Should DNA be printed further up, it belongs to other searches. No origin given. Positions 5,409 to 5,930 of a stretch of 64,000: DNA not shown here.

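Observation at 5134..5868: Perfect 50-bp direct repeat of the fba 3' end brackets a 635-bp insert with no integrase (att-like scar, CIME-like element)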

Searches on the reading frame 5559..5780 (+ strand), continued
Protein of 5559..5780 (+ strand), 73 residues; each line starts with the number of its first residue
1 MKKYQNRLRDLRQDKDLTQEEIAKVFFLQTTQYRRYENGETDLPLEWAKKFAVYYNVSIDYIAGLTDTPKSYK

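Call 33: find_homologous_proteins(query=window:5559-5780:+, max_evalue=1e-8)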
Query window:5559-5780:+ (73 aa): 424 proteins with E <= 1e-8 among 427 candidates; the best 120 are listed.
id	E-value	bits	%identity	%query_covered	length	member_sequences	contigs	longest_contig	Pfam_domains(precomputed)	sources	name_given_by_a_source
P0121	8.6e-42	157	100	100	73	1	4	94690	PF01381.29,PF13560.13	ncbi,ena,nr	ncbi:MAG: helix-turn-helix transcriptional regulator [Clostridia bacterium]|nr:helix-turn-helix tran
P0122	4.0e-41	155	99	100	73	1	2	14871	PF01381.29,PF13560.13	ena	-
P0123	5.4e-41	155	99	100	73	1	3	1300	PF01381.29,PF13560.13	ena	-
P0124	2.0e-39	150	96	100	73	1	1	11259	PF12844.14,PF01381.29,PF13560.13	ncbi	-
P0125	3.4e-35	136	89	96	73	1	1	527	PF12844.14,PF01381.29,PF13560.13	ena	-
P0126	3.8e-35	136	85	100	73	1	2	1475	PF12844.14,PF01381.29,PF13560.13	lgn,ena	-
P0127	4.1e-35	136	89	96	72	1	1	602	PF12844.14,PF01381.29,PF13560.13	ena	-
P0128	4.3e-35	136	84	100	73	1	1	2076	PF01381.29,PF13560.13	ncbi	-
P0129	4.7e-35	136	87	96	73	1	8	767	PF01381.29,PF13560.13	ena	-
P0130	7.1e-35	135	86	96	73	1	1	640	PF12844.14,PF01381.29,PF13560.13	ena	-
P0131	1.2e-34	135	86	96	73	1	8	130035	PF12844.14,PF01381.29,PF13560.13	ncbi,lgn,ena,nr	ncbi:MAG: helix-turn-helix transcriptional regulator [Clostridia bacterium]|nr:helix-turn-helix tran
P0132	1.2e-34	135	86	96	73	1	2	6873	PF12844.14,PF01381.29,PF13560.13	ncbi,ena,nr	ncbi:MAG: helix-turn-helix transcriptional regulator [Clostridia bacterium]|nr:helix-turn-helix tran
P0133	1.4e-34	134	86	97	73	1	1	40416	PF12844.14,PF01381.29,PF13560.13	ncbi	-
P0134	1.6e-34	134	86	97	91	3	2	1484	PF01381.29,PF13560.13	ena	-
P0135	2.2e-34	134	86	96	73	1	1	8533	PF12844.14,PF01381.29,PF13560.13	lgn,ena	-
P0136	2.8e-34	133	84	96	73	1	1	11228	PF01381.29,PF13560.13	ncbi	-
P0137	3.2e-34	133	84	96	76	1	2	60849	PF12844.14,PF01381.29,PF13560.13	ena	-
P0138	4.4e-34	133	86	96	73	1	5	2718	PF01381.29,PF13560.13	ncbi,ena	-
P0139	4.9e-34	133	85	97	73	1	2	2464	PF12844.14,PF01381.29,PF13560.13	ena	-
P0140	5.4e-34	133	81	100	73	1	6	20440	PF01381.29,PF13560.13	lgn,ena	-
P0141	5.7e-34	132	84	96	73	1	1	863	PF01381.29,PF13560.13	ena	-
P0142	6.1e-34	132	84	96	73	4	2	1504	PF12844.14,PF01381.29,PF13560.13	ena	-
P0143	6.2e-34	132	86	96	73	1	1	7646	PF12844.14,PF01381.29,PF13560.13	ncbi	-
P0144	8.5e-34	132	84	96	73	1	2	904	PF12844.14,PF01381.29,PF13560.13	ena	-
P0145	1.3e-33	131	86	95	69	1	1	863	PF01381.29,PF13560.13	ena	-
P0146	1.8e-33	131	83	96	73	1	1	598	PF01381.29,PF13560.13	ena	-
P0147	2.4e-33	130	84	96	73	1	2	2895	PF12844.14,PF01381.29,PF13560.13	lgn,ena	-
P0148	3.2e-33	130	86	96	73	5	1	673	PF12844.14,PF01381.29,PF13560.13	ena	-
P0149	3.3e-33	130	84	95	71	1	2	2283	PF01381.29,PF13560.13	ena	-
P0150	4.0e-33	130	80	96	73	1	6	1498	PF01381.29,PF13560.13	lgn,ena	-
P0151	4.6e-33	130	83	96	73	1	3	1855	PF01381.29,PF13560.13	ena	-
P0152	5.4e-33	129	84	96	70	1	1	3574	PF12844.14,PF01381.29,PF13560.13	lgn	-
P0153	5.5e-33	129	79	100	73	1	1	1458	PF01381.29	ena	-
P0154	5.5e-33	129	82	96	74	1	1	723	PF12844.14,PF01381.29,PF13560.13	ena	-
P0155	5.9e-33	129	81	96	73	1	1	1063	PF01381.29,PF13560.13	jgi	-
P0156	6.0e-33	129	86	96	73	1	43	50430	PF12844.14,PF01381.29,PF13560.13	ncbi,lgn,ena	-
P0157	7.0e-33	129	80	96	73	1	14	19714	PF01381.29,PF13560.13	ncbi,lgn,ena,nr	ncbi:MAG: helix-turn-helix transcriptional regulator [Clostridia bacterium]|nr:helix-turn-helix tran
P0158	8.0e-33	129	84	95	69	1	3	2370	PF01381.29,PF13560.13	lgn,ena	-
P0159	1.1e-32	128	83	96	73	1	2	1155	PF01381.29,PF13560.13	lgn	-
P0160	1.1e-32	128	84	93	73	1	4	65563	PF01381.29,PF13560.13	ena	-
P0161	1.1e-32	128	80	97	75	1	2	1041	PF12844.14,PF01381.29,PF13560.13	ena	-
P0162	1.5e-32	128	80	96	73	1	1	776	PF01381.29,PF13560.13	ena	-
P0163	1.5e-32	128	80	96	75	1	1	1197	PF12844.14,PF01381.29,PF13560.13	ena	-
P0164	1.5e-32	128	82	93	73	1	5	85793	PF01381.29,PF13560.13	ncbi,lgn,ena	-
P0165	1.6e-32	128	83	96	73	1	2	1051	PF01381.29,PF13560.13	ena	-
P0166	1.6e-32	128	84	96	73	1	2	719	PF12844.14,PF01381.29,PF13560.13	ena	-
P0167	1.6e-32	128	84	96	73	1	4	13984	PF12844.14,PF01381.29,PF13560.13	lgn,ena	-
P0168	1.6e-32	128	83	96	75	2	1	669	PF12844.14,PF01381.29,PF13560.13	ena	-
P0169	1.8e-32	128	80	97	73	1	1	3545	PF12844.14,PF01381.29,PF13560.13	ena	-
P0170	1.8e-32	128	79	100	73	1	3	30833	PF01381.29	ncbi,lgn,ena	-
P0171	1.8e-32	128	80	96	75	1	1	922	PF12844.14,PF01381.29,PF13560.13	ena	-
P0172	2.1e-32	127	83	95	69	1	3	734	PF01381.29,PF13560.13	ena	-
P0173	2.1e-32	127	83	96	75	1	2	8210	PF12844.14,PF01381.29,PF13560.13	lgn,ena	-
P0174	2.2e-32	127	84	96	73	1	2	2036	PF12844.14,PF01381.29,PF13560.13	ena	-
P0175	2.5e-32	127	81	95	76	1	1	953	PF12844.14,PF01381.29,PF13560.13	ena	-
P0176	2.5e-32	127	78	100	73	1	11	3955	PF01381.29,PF13560.13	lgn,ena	-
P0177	2.7e-32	127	82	93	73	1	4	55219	PF01381.29,PF13560.13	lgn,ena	-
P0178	2.8e-32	127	82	97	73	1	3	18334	PF12844.14,PF01381.29,PF13560.13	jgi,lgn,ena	-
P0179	3.0e-32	127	80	96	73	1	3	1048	PF12844.14,PF01381.29,PF13560.13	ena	-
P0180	3.1e-32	127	84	96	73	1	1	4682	PF12844.14,PF01381.29,PF13560.13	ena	-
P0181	3.2e-32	127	78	100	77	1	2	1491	PF01381.29,PF13560.13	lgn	-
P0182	3.2e-32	127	78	100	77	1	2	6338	PF01381.29,PF13560.13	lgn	-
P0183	3.2e-32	127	78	100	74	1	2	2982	PF12844.14,PF01381.29,PF13560.13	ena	-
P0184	3.2e-32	127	78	100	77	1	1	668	PF01381.29,PF13560.13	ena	-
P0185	3.3e-32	127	78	100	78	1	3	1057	PF01381.29,PF13560.13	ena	-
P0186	3.5e-32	127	78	100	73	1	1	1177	PF12844.14,PF01381.29,PF13560.13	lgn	-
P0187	3.7e-32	127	80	97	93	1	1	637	PF12844.14,PF01381.29,PF13560.13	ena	-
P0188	3.8e-32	127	81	93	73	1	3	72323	PF01381.29,PF13560.13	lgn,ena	-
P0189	3.9e-32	127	78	100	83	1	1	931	PF01381.29,PF13560.13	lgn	-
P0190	4.1e-32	127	83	95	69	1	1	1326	PF01381.29,PF13560.13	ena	-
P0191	4.2e-32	127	79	97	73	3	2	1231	PF01381.29,PF13560.13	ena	-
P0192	4.9e-32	126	81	95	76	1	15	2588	PF12844.14,PF01381.29,PF13560.13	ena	-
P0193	5.3e-32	126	81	96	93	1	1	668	PF01381.29,PF13560.13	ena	-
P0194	5.3e-32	126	79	96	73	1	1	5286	PF01381.29,PF13560.13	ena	-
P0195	5.5e-32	126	79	96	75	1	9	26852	PF12844.14,PF01381.29,PF13560.13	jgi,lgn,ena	-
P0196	5.6e-32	126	78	100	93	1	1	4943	PF01381.29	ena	-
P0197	5.9e-32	126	81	96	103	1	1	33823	PF12844.14,PF01381.29,PF13560.13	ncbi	-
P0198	6.5e-32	126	79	100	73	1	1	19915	PF01381.29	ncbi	-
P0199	6.5e-32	126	81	95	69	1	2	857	PF12844.14,PF01381.29,PF13560.13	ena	-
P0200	7.7e-32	126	84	95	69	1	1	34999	PF12844.14,PF01381.29,PF13560.13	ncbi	-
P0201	8.3e-32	126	83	95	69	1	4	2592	PF12844.14,PF01381.29,PF13560.13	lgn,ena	-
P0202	8.5e-32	126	75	99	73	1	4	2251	PF01381.29,PF13560.13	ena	-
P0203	8.7e-32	126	80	96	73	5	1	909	PF12844.14,PF01381.29,PF13560.13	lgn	-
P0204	8.7e-32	126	80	96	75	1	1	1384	PF12844.14,PF01381.29,PF13560.13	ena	-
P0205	8.9e-32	125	80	96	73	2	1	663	PF12844.14,PF01381.29,PF13560.13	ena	-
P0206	9.7e-32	125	79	96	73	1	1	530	PF01381.29,PF13560.13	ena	-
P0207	9.8e-32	125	83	96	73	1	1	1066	PF12844.14,PF01381.29,PF13560.13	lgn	-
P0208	1.0e-31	125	85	92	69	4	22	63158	PF12844.14,PF01381.29,PF13560.13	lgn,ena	-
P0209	1.2e-31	125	80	96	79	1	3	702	PF01381.29,PF13560.13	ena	-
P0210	1.2e-31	125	78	95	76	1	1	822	PF12844.14,PF01381.29,PF13560.13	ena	-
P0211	1.2e-31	125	78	95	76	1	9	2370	PF12844.14,PF01381.29,PF13560.13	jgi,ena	jgi:transcriptional regulator with XRE-family HTH domain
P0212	1.2e-31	125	79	96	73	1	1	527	PF12844.14,PF01381.29,PF13560.13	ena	-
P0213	1.2e-31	125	80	95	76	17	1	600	PF12844.14,PF01381.29,PF13560.13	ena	-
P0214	1.5e-31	125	77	96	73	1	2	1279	PF01381.29,PF13560.13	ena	-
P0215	1.5e-31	125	80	96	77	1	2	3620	PF01381.29,PF13560.13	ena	-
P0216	1.7e-31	125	81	96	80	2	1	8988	PF12844.14,PF01381.29,PF13560.13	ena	-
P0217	1.7e-31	125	82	93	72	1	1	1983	PF12844.14,PF01381.29,PF13560.13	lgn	-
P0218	1.7e-31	125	81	96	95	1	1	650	PF12844.14,PF01381.29,PF13560.13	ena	-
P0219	1.8e-31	125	80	96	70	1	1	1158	PF01381.29,PF13560.13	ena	-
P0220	1.9e-31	124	80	96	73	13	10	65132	PF01381.29,PF13560.13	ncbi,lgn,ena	-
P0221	1.9e-31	124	77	100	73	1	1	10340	PF01381.29,PF13560.13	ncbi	-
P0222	2.3e-31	124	77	100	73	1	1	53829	PF01381.29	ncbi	-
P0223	2.4e-31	124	78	95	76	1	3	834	PF12844.14,PF01381.29,PF13560.13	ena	-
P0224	2.4e-31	124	80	96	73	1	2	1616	PF12844.14,PF01381.29,PF13560.13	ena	-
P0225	2.5e-31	124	80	96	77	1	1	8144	PF01381.29,PF13560.13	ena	-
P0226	2.5e-31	124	79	96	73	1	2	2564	PF12844.14,PF01381.29,PF13560.13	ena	-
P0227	2.7e-31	124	80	95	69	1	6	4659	PF01381.29,PF13560.13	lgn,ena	-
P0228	2.9e-31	124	79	96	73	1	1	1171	PF01381.29,PF13560.13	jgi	jgi:transcriptional regulator with XRE-family HTH domain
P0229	3.1e-31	124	77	97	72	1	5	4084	PF12844.14,PF01381.29,PF13560.13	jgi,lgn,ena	jgi:transcriptional regulator with XRE-family HTH domain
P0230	3.1e-31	124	80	96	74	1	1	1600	PF12844.14,PF01381.29,PF13560.13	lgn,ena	-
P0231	3.2e-31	124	81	95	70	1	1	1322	PF12844.14,PF01381.29,PF13560.13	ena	-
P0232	3.4e-31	124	79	96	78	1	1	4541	PF12844.14,PF01381.29,PF13560.13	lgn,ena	-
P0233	3.5e-31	124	76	96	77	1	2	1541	PF01381.29,PF13560.13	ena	-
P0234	4.2e-31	123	80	96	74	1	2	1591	PF12844.14,PF01381.29,PF13560.13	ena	-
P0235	4.3e-31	123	80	95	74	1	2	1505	PF12844.14,PF01381.29,PF13560.13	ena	-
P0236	4.5e-31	123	80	96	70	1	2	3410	PF01381.29,PF13560.13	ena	-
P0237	5.1e-31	123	81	96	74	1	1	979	PF12844.14,PF01381.29,PF13560.13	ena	-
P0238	5.3e-31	123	79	96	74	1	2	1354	PF12844.14,PF01381.29,PF13560.13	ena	-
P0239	5.9e-31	123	76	97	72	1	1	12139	PF12844.14,PF01381.29,PF13560.13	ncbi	-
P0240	6.1e-31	123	77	96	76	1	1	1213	PF12844.14,PF01381.29,PF13560.13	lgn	-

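Call 35: find_encoding_contigs(protein=P0156, flank=6000, max_places=10)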
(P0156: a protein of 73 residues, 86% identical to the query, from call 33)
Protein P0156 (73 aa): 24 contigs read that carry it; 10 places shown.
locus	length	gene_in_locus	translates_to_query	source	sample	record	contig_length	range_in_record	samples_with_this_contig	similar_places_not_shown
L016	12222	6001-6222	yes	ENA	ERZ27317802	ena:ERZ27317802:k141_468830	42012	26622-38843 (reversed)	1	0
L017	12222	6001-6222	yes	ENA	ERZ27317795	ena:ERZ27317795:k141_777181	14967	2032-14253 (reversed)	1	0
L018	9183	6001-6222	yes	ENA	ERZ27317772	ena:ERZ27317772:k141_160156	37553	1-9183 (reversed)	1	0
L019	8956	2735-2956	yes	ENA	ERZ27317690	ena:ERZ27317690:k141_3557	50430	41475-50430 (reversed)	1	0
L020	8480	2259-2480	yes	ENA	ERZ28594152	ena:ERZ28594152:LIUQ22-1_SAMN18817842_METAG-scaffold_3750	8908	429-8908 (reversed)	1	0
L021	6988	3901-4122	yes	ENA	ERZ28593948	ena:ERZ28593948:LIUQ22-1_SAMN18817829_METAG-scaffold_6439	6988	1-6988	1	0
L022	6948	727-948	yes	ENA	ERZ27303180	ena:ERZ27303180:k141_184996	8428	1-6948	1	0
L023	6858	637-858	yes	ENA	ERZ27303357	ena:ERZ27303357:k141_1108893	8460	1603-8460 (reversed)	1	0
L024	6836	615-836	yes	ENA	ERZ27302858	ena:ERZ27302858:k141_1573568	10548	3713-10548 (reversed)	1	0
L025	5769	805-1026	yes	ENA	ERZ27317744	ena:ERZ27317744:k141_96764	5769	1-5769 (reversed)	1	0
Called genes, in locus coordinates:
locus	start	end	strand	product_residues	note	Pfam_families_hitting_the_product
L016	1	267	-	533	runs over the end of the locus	PF00111:Fer2, PF17651:Raco_middle, PF14574:RACo_C_ter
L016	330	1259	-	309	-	PF01116:F_bP_aldolase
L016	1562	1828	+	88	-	PF00312:Ribosomal_S15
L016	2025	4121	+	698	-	PF01138:RNase_PH, PF03725:RNase_PH_C, PF03726:PNPase, PF01138:RNase_PH, PF00013:KH_1, PF00575:S1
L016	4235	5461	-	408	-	PF06826:Asp-Al_Ex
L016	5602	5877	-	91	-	PF12844:HTH_19, PF01381:HTH_3 (weak), PF13443:HTH_26 (faint)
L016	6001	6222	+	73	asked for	PF12844:HTH_19 (weak), PF13560:HTH_31, PF01381:HTH_3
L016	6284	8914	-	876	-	PF00690:Cation_ATPase_N, PF00122:E1-E2_ATPase, PF00702:Hydrolase, PF13246:Cation_ATPase, PF08282:Hydrolase_3 (weak), PF00689:Cation_ATPase_C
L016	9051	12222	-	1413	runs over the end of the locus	PF00370:FGGY_N (faint), PF00480:ROK (faint), PF01548:DEDD_Tnp_IS110 (faint), PF01869:BcrAD_BadFG, PF09989:DUF2229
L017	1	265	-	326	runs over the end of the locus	?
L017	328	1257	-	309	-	PF01116:F_bP_aldolase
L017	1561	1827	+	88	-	PF00312:Ribosomal_S15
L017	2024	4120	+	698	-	PF01138:RNase_PH, PF03725:RNase_PH_C, PF03726:PNPase, PF01138:RNase_PH, PF00013:KH_1, PF00575:S1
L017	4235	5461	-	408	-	PF06826:Asp-Al_Ex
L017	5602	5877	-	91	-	PF12844:HTH_19, PF01381:HTH_3 (weak)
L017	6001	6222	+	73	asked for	PF12844:HTH_19 (weak), PF13560:HTH_31, PF01381:HTH_3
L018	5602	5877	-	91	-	PF12844:HTH_19, PF01381:HTH_3 (weak)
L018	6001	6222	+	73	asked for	PF12844:HTH_19 (weak), PF13560:HTH_31, PF01381:HTH_3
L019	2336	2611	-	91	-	PF12844:HTH_19, PF01381:HTH_3 (weak)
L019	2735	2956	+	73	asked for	PF12844:HTH_19 (weak), PF13560:HTH_31, PF01381:HTH_3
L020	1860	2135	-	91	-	PF12844:HTH_19, PF01381:HTH_3 (weak)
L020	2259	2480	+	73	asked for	PF12844:HTH_19 (weak), PF13560:HTH_31, PF01381:HTH_3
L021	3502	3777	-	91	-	PF12844:HTH_19, PF01381:HTH_3 (weak)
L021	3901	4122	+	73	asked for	PF12844:HTH_19 (weak), PF13560:HTH_31, PF01381:HTH_3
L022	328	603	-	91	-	PF12844:HTH_19, PF01381:HTH_3 (weak)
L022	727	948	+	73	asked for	PF12844:HTH_19 (weak), PF13560:HTH_31, PF01381:HTH_3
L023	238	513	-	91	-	PF12844:HTH_19, PF01381:HTH_3 (weak)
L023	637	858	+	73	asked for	PF12844:HTH_19 (weak), PF13560:HTH_31, PF01381:HTH_3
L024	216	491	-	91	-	PF12844:HTH_19, PF01381:HTH_3 (weak)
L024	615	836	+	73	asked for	PF12844:HTH_19 (weak), PF13560:HTH_31, PF01381:HTH_3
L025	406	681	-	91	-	PF12844:HTH_19, PF01381:HTH_3 (weak), PF13443:HTH_26 (faint)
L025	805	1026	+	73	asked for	PF12844:HTH_19 (weak), PF13560:HTH_31, PF01381:HTH_3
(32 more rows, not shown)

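Call 36: find_encoding_contigs(protein=P0124, flank=10000, max_places=5)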
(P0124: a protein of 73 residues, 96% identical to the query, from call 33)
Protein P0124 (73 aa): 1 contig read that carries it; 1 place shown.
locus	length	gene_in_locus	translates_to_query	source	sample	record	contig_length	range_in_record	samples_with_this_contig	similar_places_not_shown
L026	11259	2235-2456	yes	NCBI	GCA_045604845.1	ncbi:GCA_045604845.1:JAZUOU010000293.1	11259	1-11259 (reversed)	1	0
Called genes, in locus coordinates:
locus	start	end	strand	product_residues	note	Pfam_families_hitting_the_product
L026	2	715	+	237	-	?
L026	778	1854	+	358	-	PF01116:F_bP_aldolase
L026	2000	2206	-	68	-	-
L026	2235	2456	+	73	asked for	PF12844:HTH_19 (weak), PF13560:HTH_31, PF01381:HTH_3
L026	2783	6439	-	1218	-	PF00395:SLH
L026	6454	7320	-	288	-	-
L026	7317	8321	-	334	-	PF13280:WYL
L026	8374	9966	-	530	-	PF09587:PGA_cap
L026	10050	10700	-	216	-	PF09560:Spore_YunB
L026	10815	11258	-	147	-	?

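Call 37: find_encoding_contigs(protein=P0131, flank=6000, max_places=8)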
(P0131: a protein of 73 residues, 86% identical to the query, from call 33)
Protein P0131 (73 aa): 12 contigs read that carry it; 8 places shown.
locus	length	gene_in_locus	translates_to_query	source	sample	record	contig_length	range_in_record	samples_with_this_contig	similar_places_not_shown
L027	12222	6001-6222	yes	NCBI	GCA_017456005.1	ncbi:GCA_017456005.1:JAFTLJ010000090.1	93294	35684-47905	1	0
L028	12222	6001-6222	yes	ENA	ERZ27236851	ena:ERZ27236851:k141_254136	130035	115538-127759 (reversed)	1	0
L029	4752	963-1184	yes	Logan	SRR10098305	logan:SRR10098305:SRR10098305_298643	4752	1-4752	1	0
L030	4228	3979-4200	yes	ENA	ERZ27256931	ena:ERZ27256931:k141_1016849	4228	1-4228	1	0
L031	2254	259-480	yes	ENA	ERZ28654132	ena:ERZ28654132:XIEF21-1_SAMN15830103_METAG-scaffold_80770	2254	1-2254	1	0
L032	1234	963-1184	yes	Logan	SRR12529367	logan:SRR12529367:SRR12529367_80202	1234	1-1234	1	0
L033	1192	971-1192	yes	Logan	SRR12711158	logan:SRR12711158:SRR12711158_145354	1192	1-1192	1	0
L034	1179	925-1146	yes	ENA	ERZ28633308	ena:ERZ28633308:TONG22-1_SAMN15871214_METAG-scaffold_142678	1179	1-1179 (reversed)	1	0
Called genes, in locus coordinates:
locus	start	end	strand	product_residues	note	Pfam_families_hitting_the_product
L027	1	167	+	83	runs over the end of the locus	-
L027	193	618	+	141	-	PF16677:GP3_package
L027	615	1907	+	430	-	PF03237:Terminase_6N, PF04466:Terminase_3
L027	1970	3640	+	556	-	PF23899:SU10_portal (faint), PF16510:P22_portal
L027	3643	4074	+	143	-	-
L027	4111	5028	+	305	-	PF25209:Phage_capsid_4 (weak)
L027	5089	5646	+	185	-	-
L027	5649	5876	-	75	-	PF01381:HTH_3 (weak)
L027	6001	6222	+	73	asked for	PF12844:HTH_19 (weak), PF13560:HTH_31, PF01381:HTH_3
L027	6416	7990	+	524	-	PF04542:Sigma70_r2, PF08281:Sigma70_r4_2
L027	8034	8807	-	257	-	PF01026:TatD_DNase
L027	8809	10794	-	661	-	PF00133:tRNA-synt_1, PF01406:tRNA-synt_1e, PF09334:tRNA-synt_1g, PF00133:tRNA-synt_1, PF08264:Anticodon_1, PF19303:Anticodon_3, PF01588:tRNA_bind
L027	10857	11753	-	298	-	PF00590:TP_methylase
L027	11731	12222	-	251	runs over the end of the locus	PF05175:MTS, PF03602:Cons_hypoth95 (faint), PF13847:Methyltransf_31, PF08241:Methyltransf_11 (faint), PF13649:Methyltransf_25 (weak)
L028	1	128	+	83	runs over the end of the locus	-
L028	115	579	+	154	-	PF16677:GP3_package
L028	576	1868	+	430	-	PF03237:Terminase_6N, PF04466:Terminase_3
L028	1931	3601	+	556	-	PF23899:SU10_portal (faint), PF16510:P22_portal (weak)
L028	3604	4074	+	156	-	-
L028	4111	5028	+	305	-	PF25209:Phage_capsid_4 (weak)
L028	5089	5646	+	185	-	PF24175:SU10_adaptor (faint)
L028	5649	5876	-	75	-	PF01381:HTH_3 (weak)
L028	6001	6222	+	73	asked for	PF12844:HTH_19 (weak), PF13560:HTH_31, PF01381:HTH_3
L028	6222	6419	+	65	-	-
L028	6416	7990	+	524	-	PF04542:Sigma70_r2, PF08281:Sigma70_r4_2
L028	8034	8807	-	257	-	PF01026:TatD_DNase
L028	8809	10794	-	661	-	PF00133:tRNA-synt_1, PF01406:tRNA-synt_1e, PF09334:tRNA-synt_1g, PF00133:tRNA-synt_1, PF08264:Anticodon_1, PF19303:Anticodon_3, PF01588:tRNA_bind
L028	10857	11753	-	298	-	PF00590:TP_methylase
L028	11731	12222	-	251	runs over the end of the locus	PF05175:MTS, PF13847:Methyltransf_31 (weak), PF13649:Methyltransf_25 (weak)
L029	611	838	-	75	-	PF01381:HTH_3 (weak)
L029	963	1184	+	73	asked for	PF12844:HTH_19 (weak), PF13560:HTH_31, PF01381:HTH_3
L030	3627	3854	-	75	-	PF01381:HTH_3 (weak)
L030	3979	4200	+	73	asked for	PF12844:HTH_19 (weak), PF13560:HTH_31, PF01381:HTH_3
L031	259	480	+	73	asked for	PF12844:HTH_19 (weak), PF13560:HTH_31, PF01381:HTH_3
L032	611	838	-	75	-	PF01381:HTH_3 (weak)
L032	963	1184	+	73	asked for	PF12844:HTH_19 (weak), PF13560:HTH_31, PF01381:HTH_3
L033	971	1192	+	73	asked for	PF12844:HTH_19 (weak), PF13560:HTH_31, PF01381:HTH_3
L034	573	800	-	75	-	PF01381:HTH_3 (weak)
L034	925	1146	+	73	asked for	PF12844:HTH_19 (weak), PF13560:HTH_31, PF01381:HTH_3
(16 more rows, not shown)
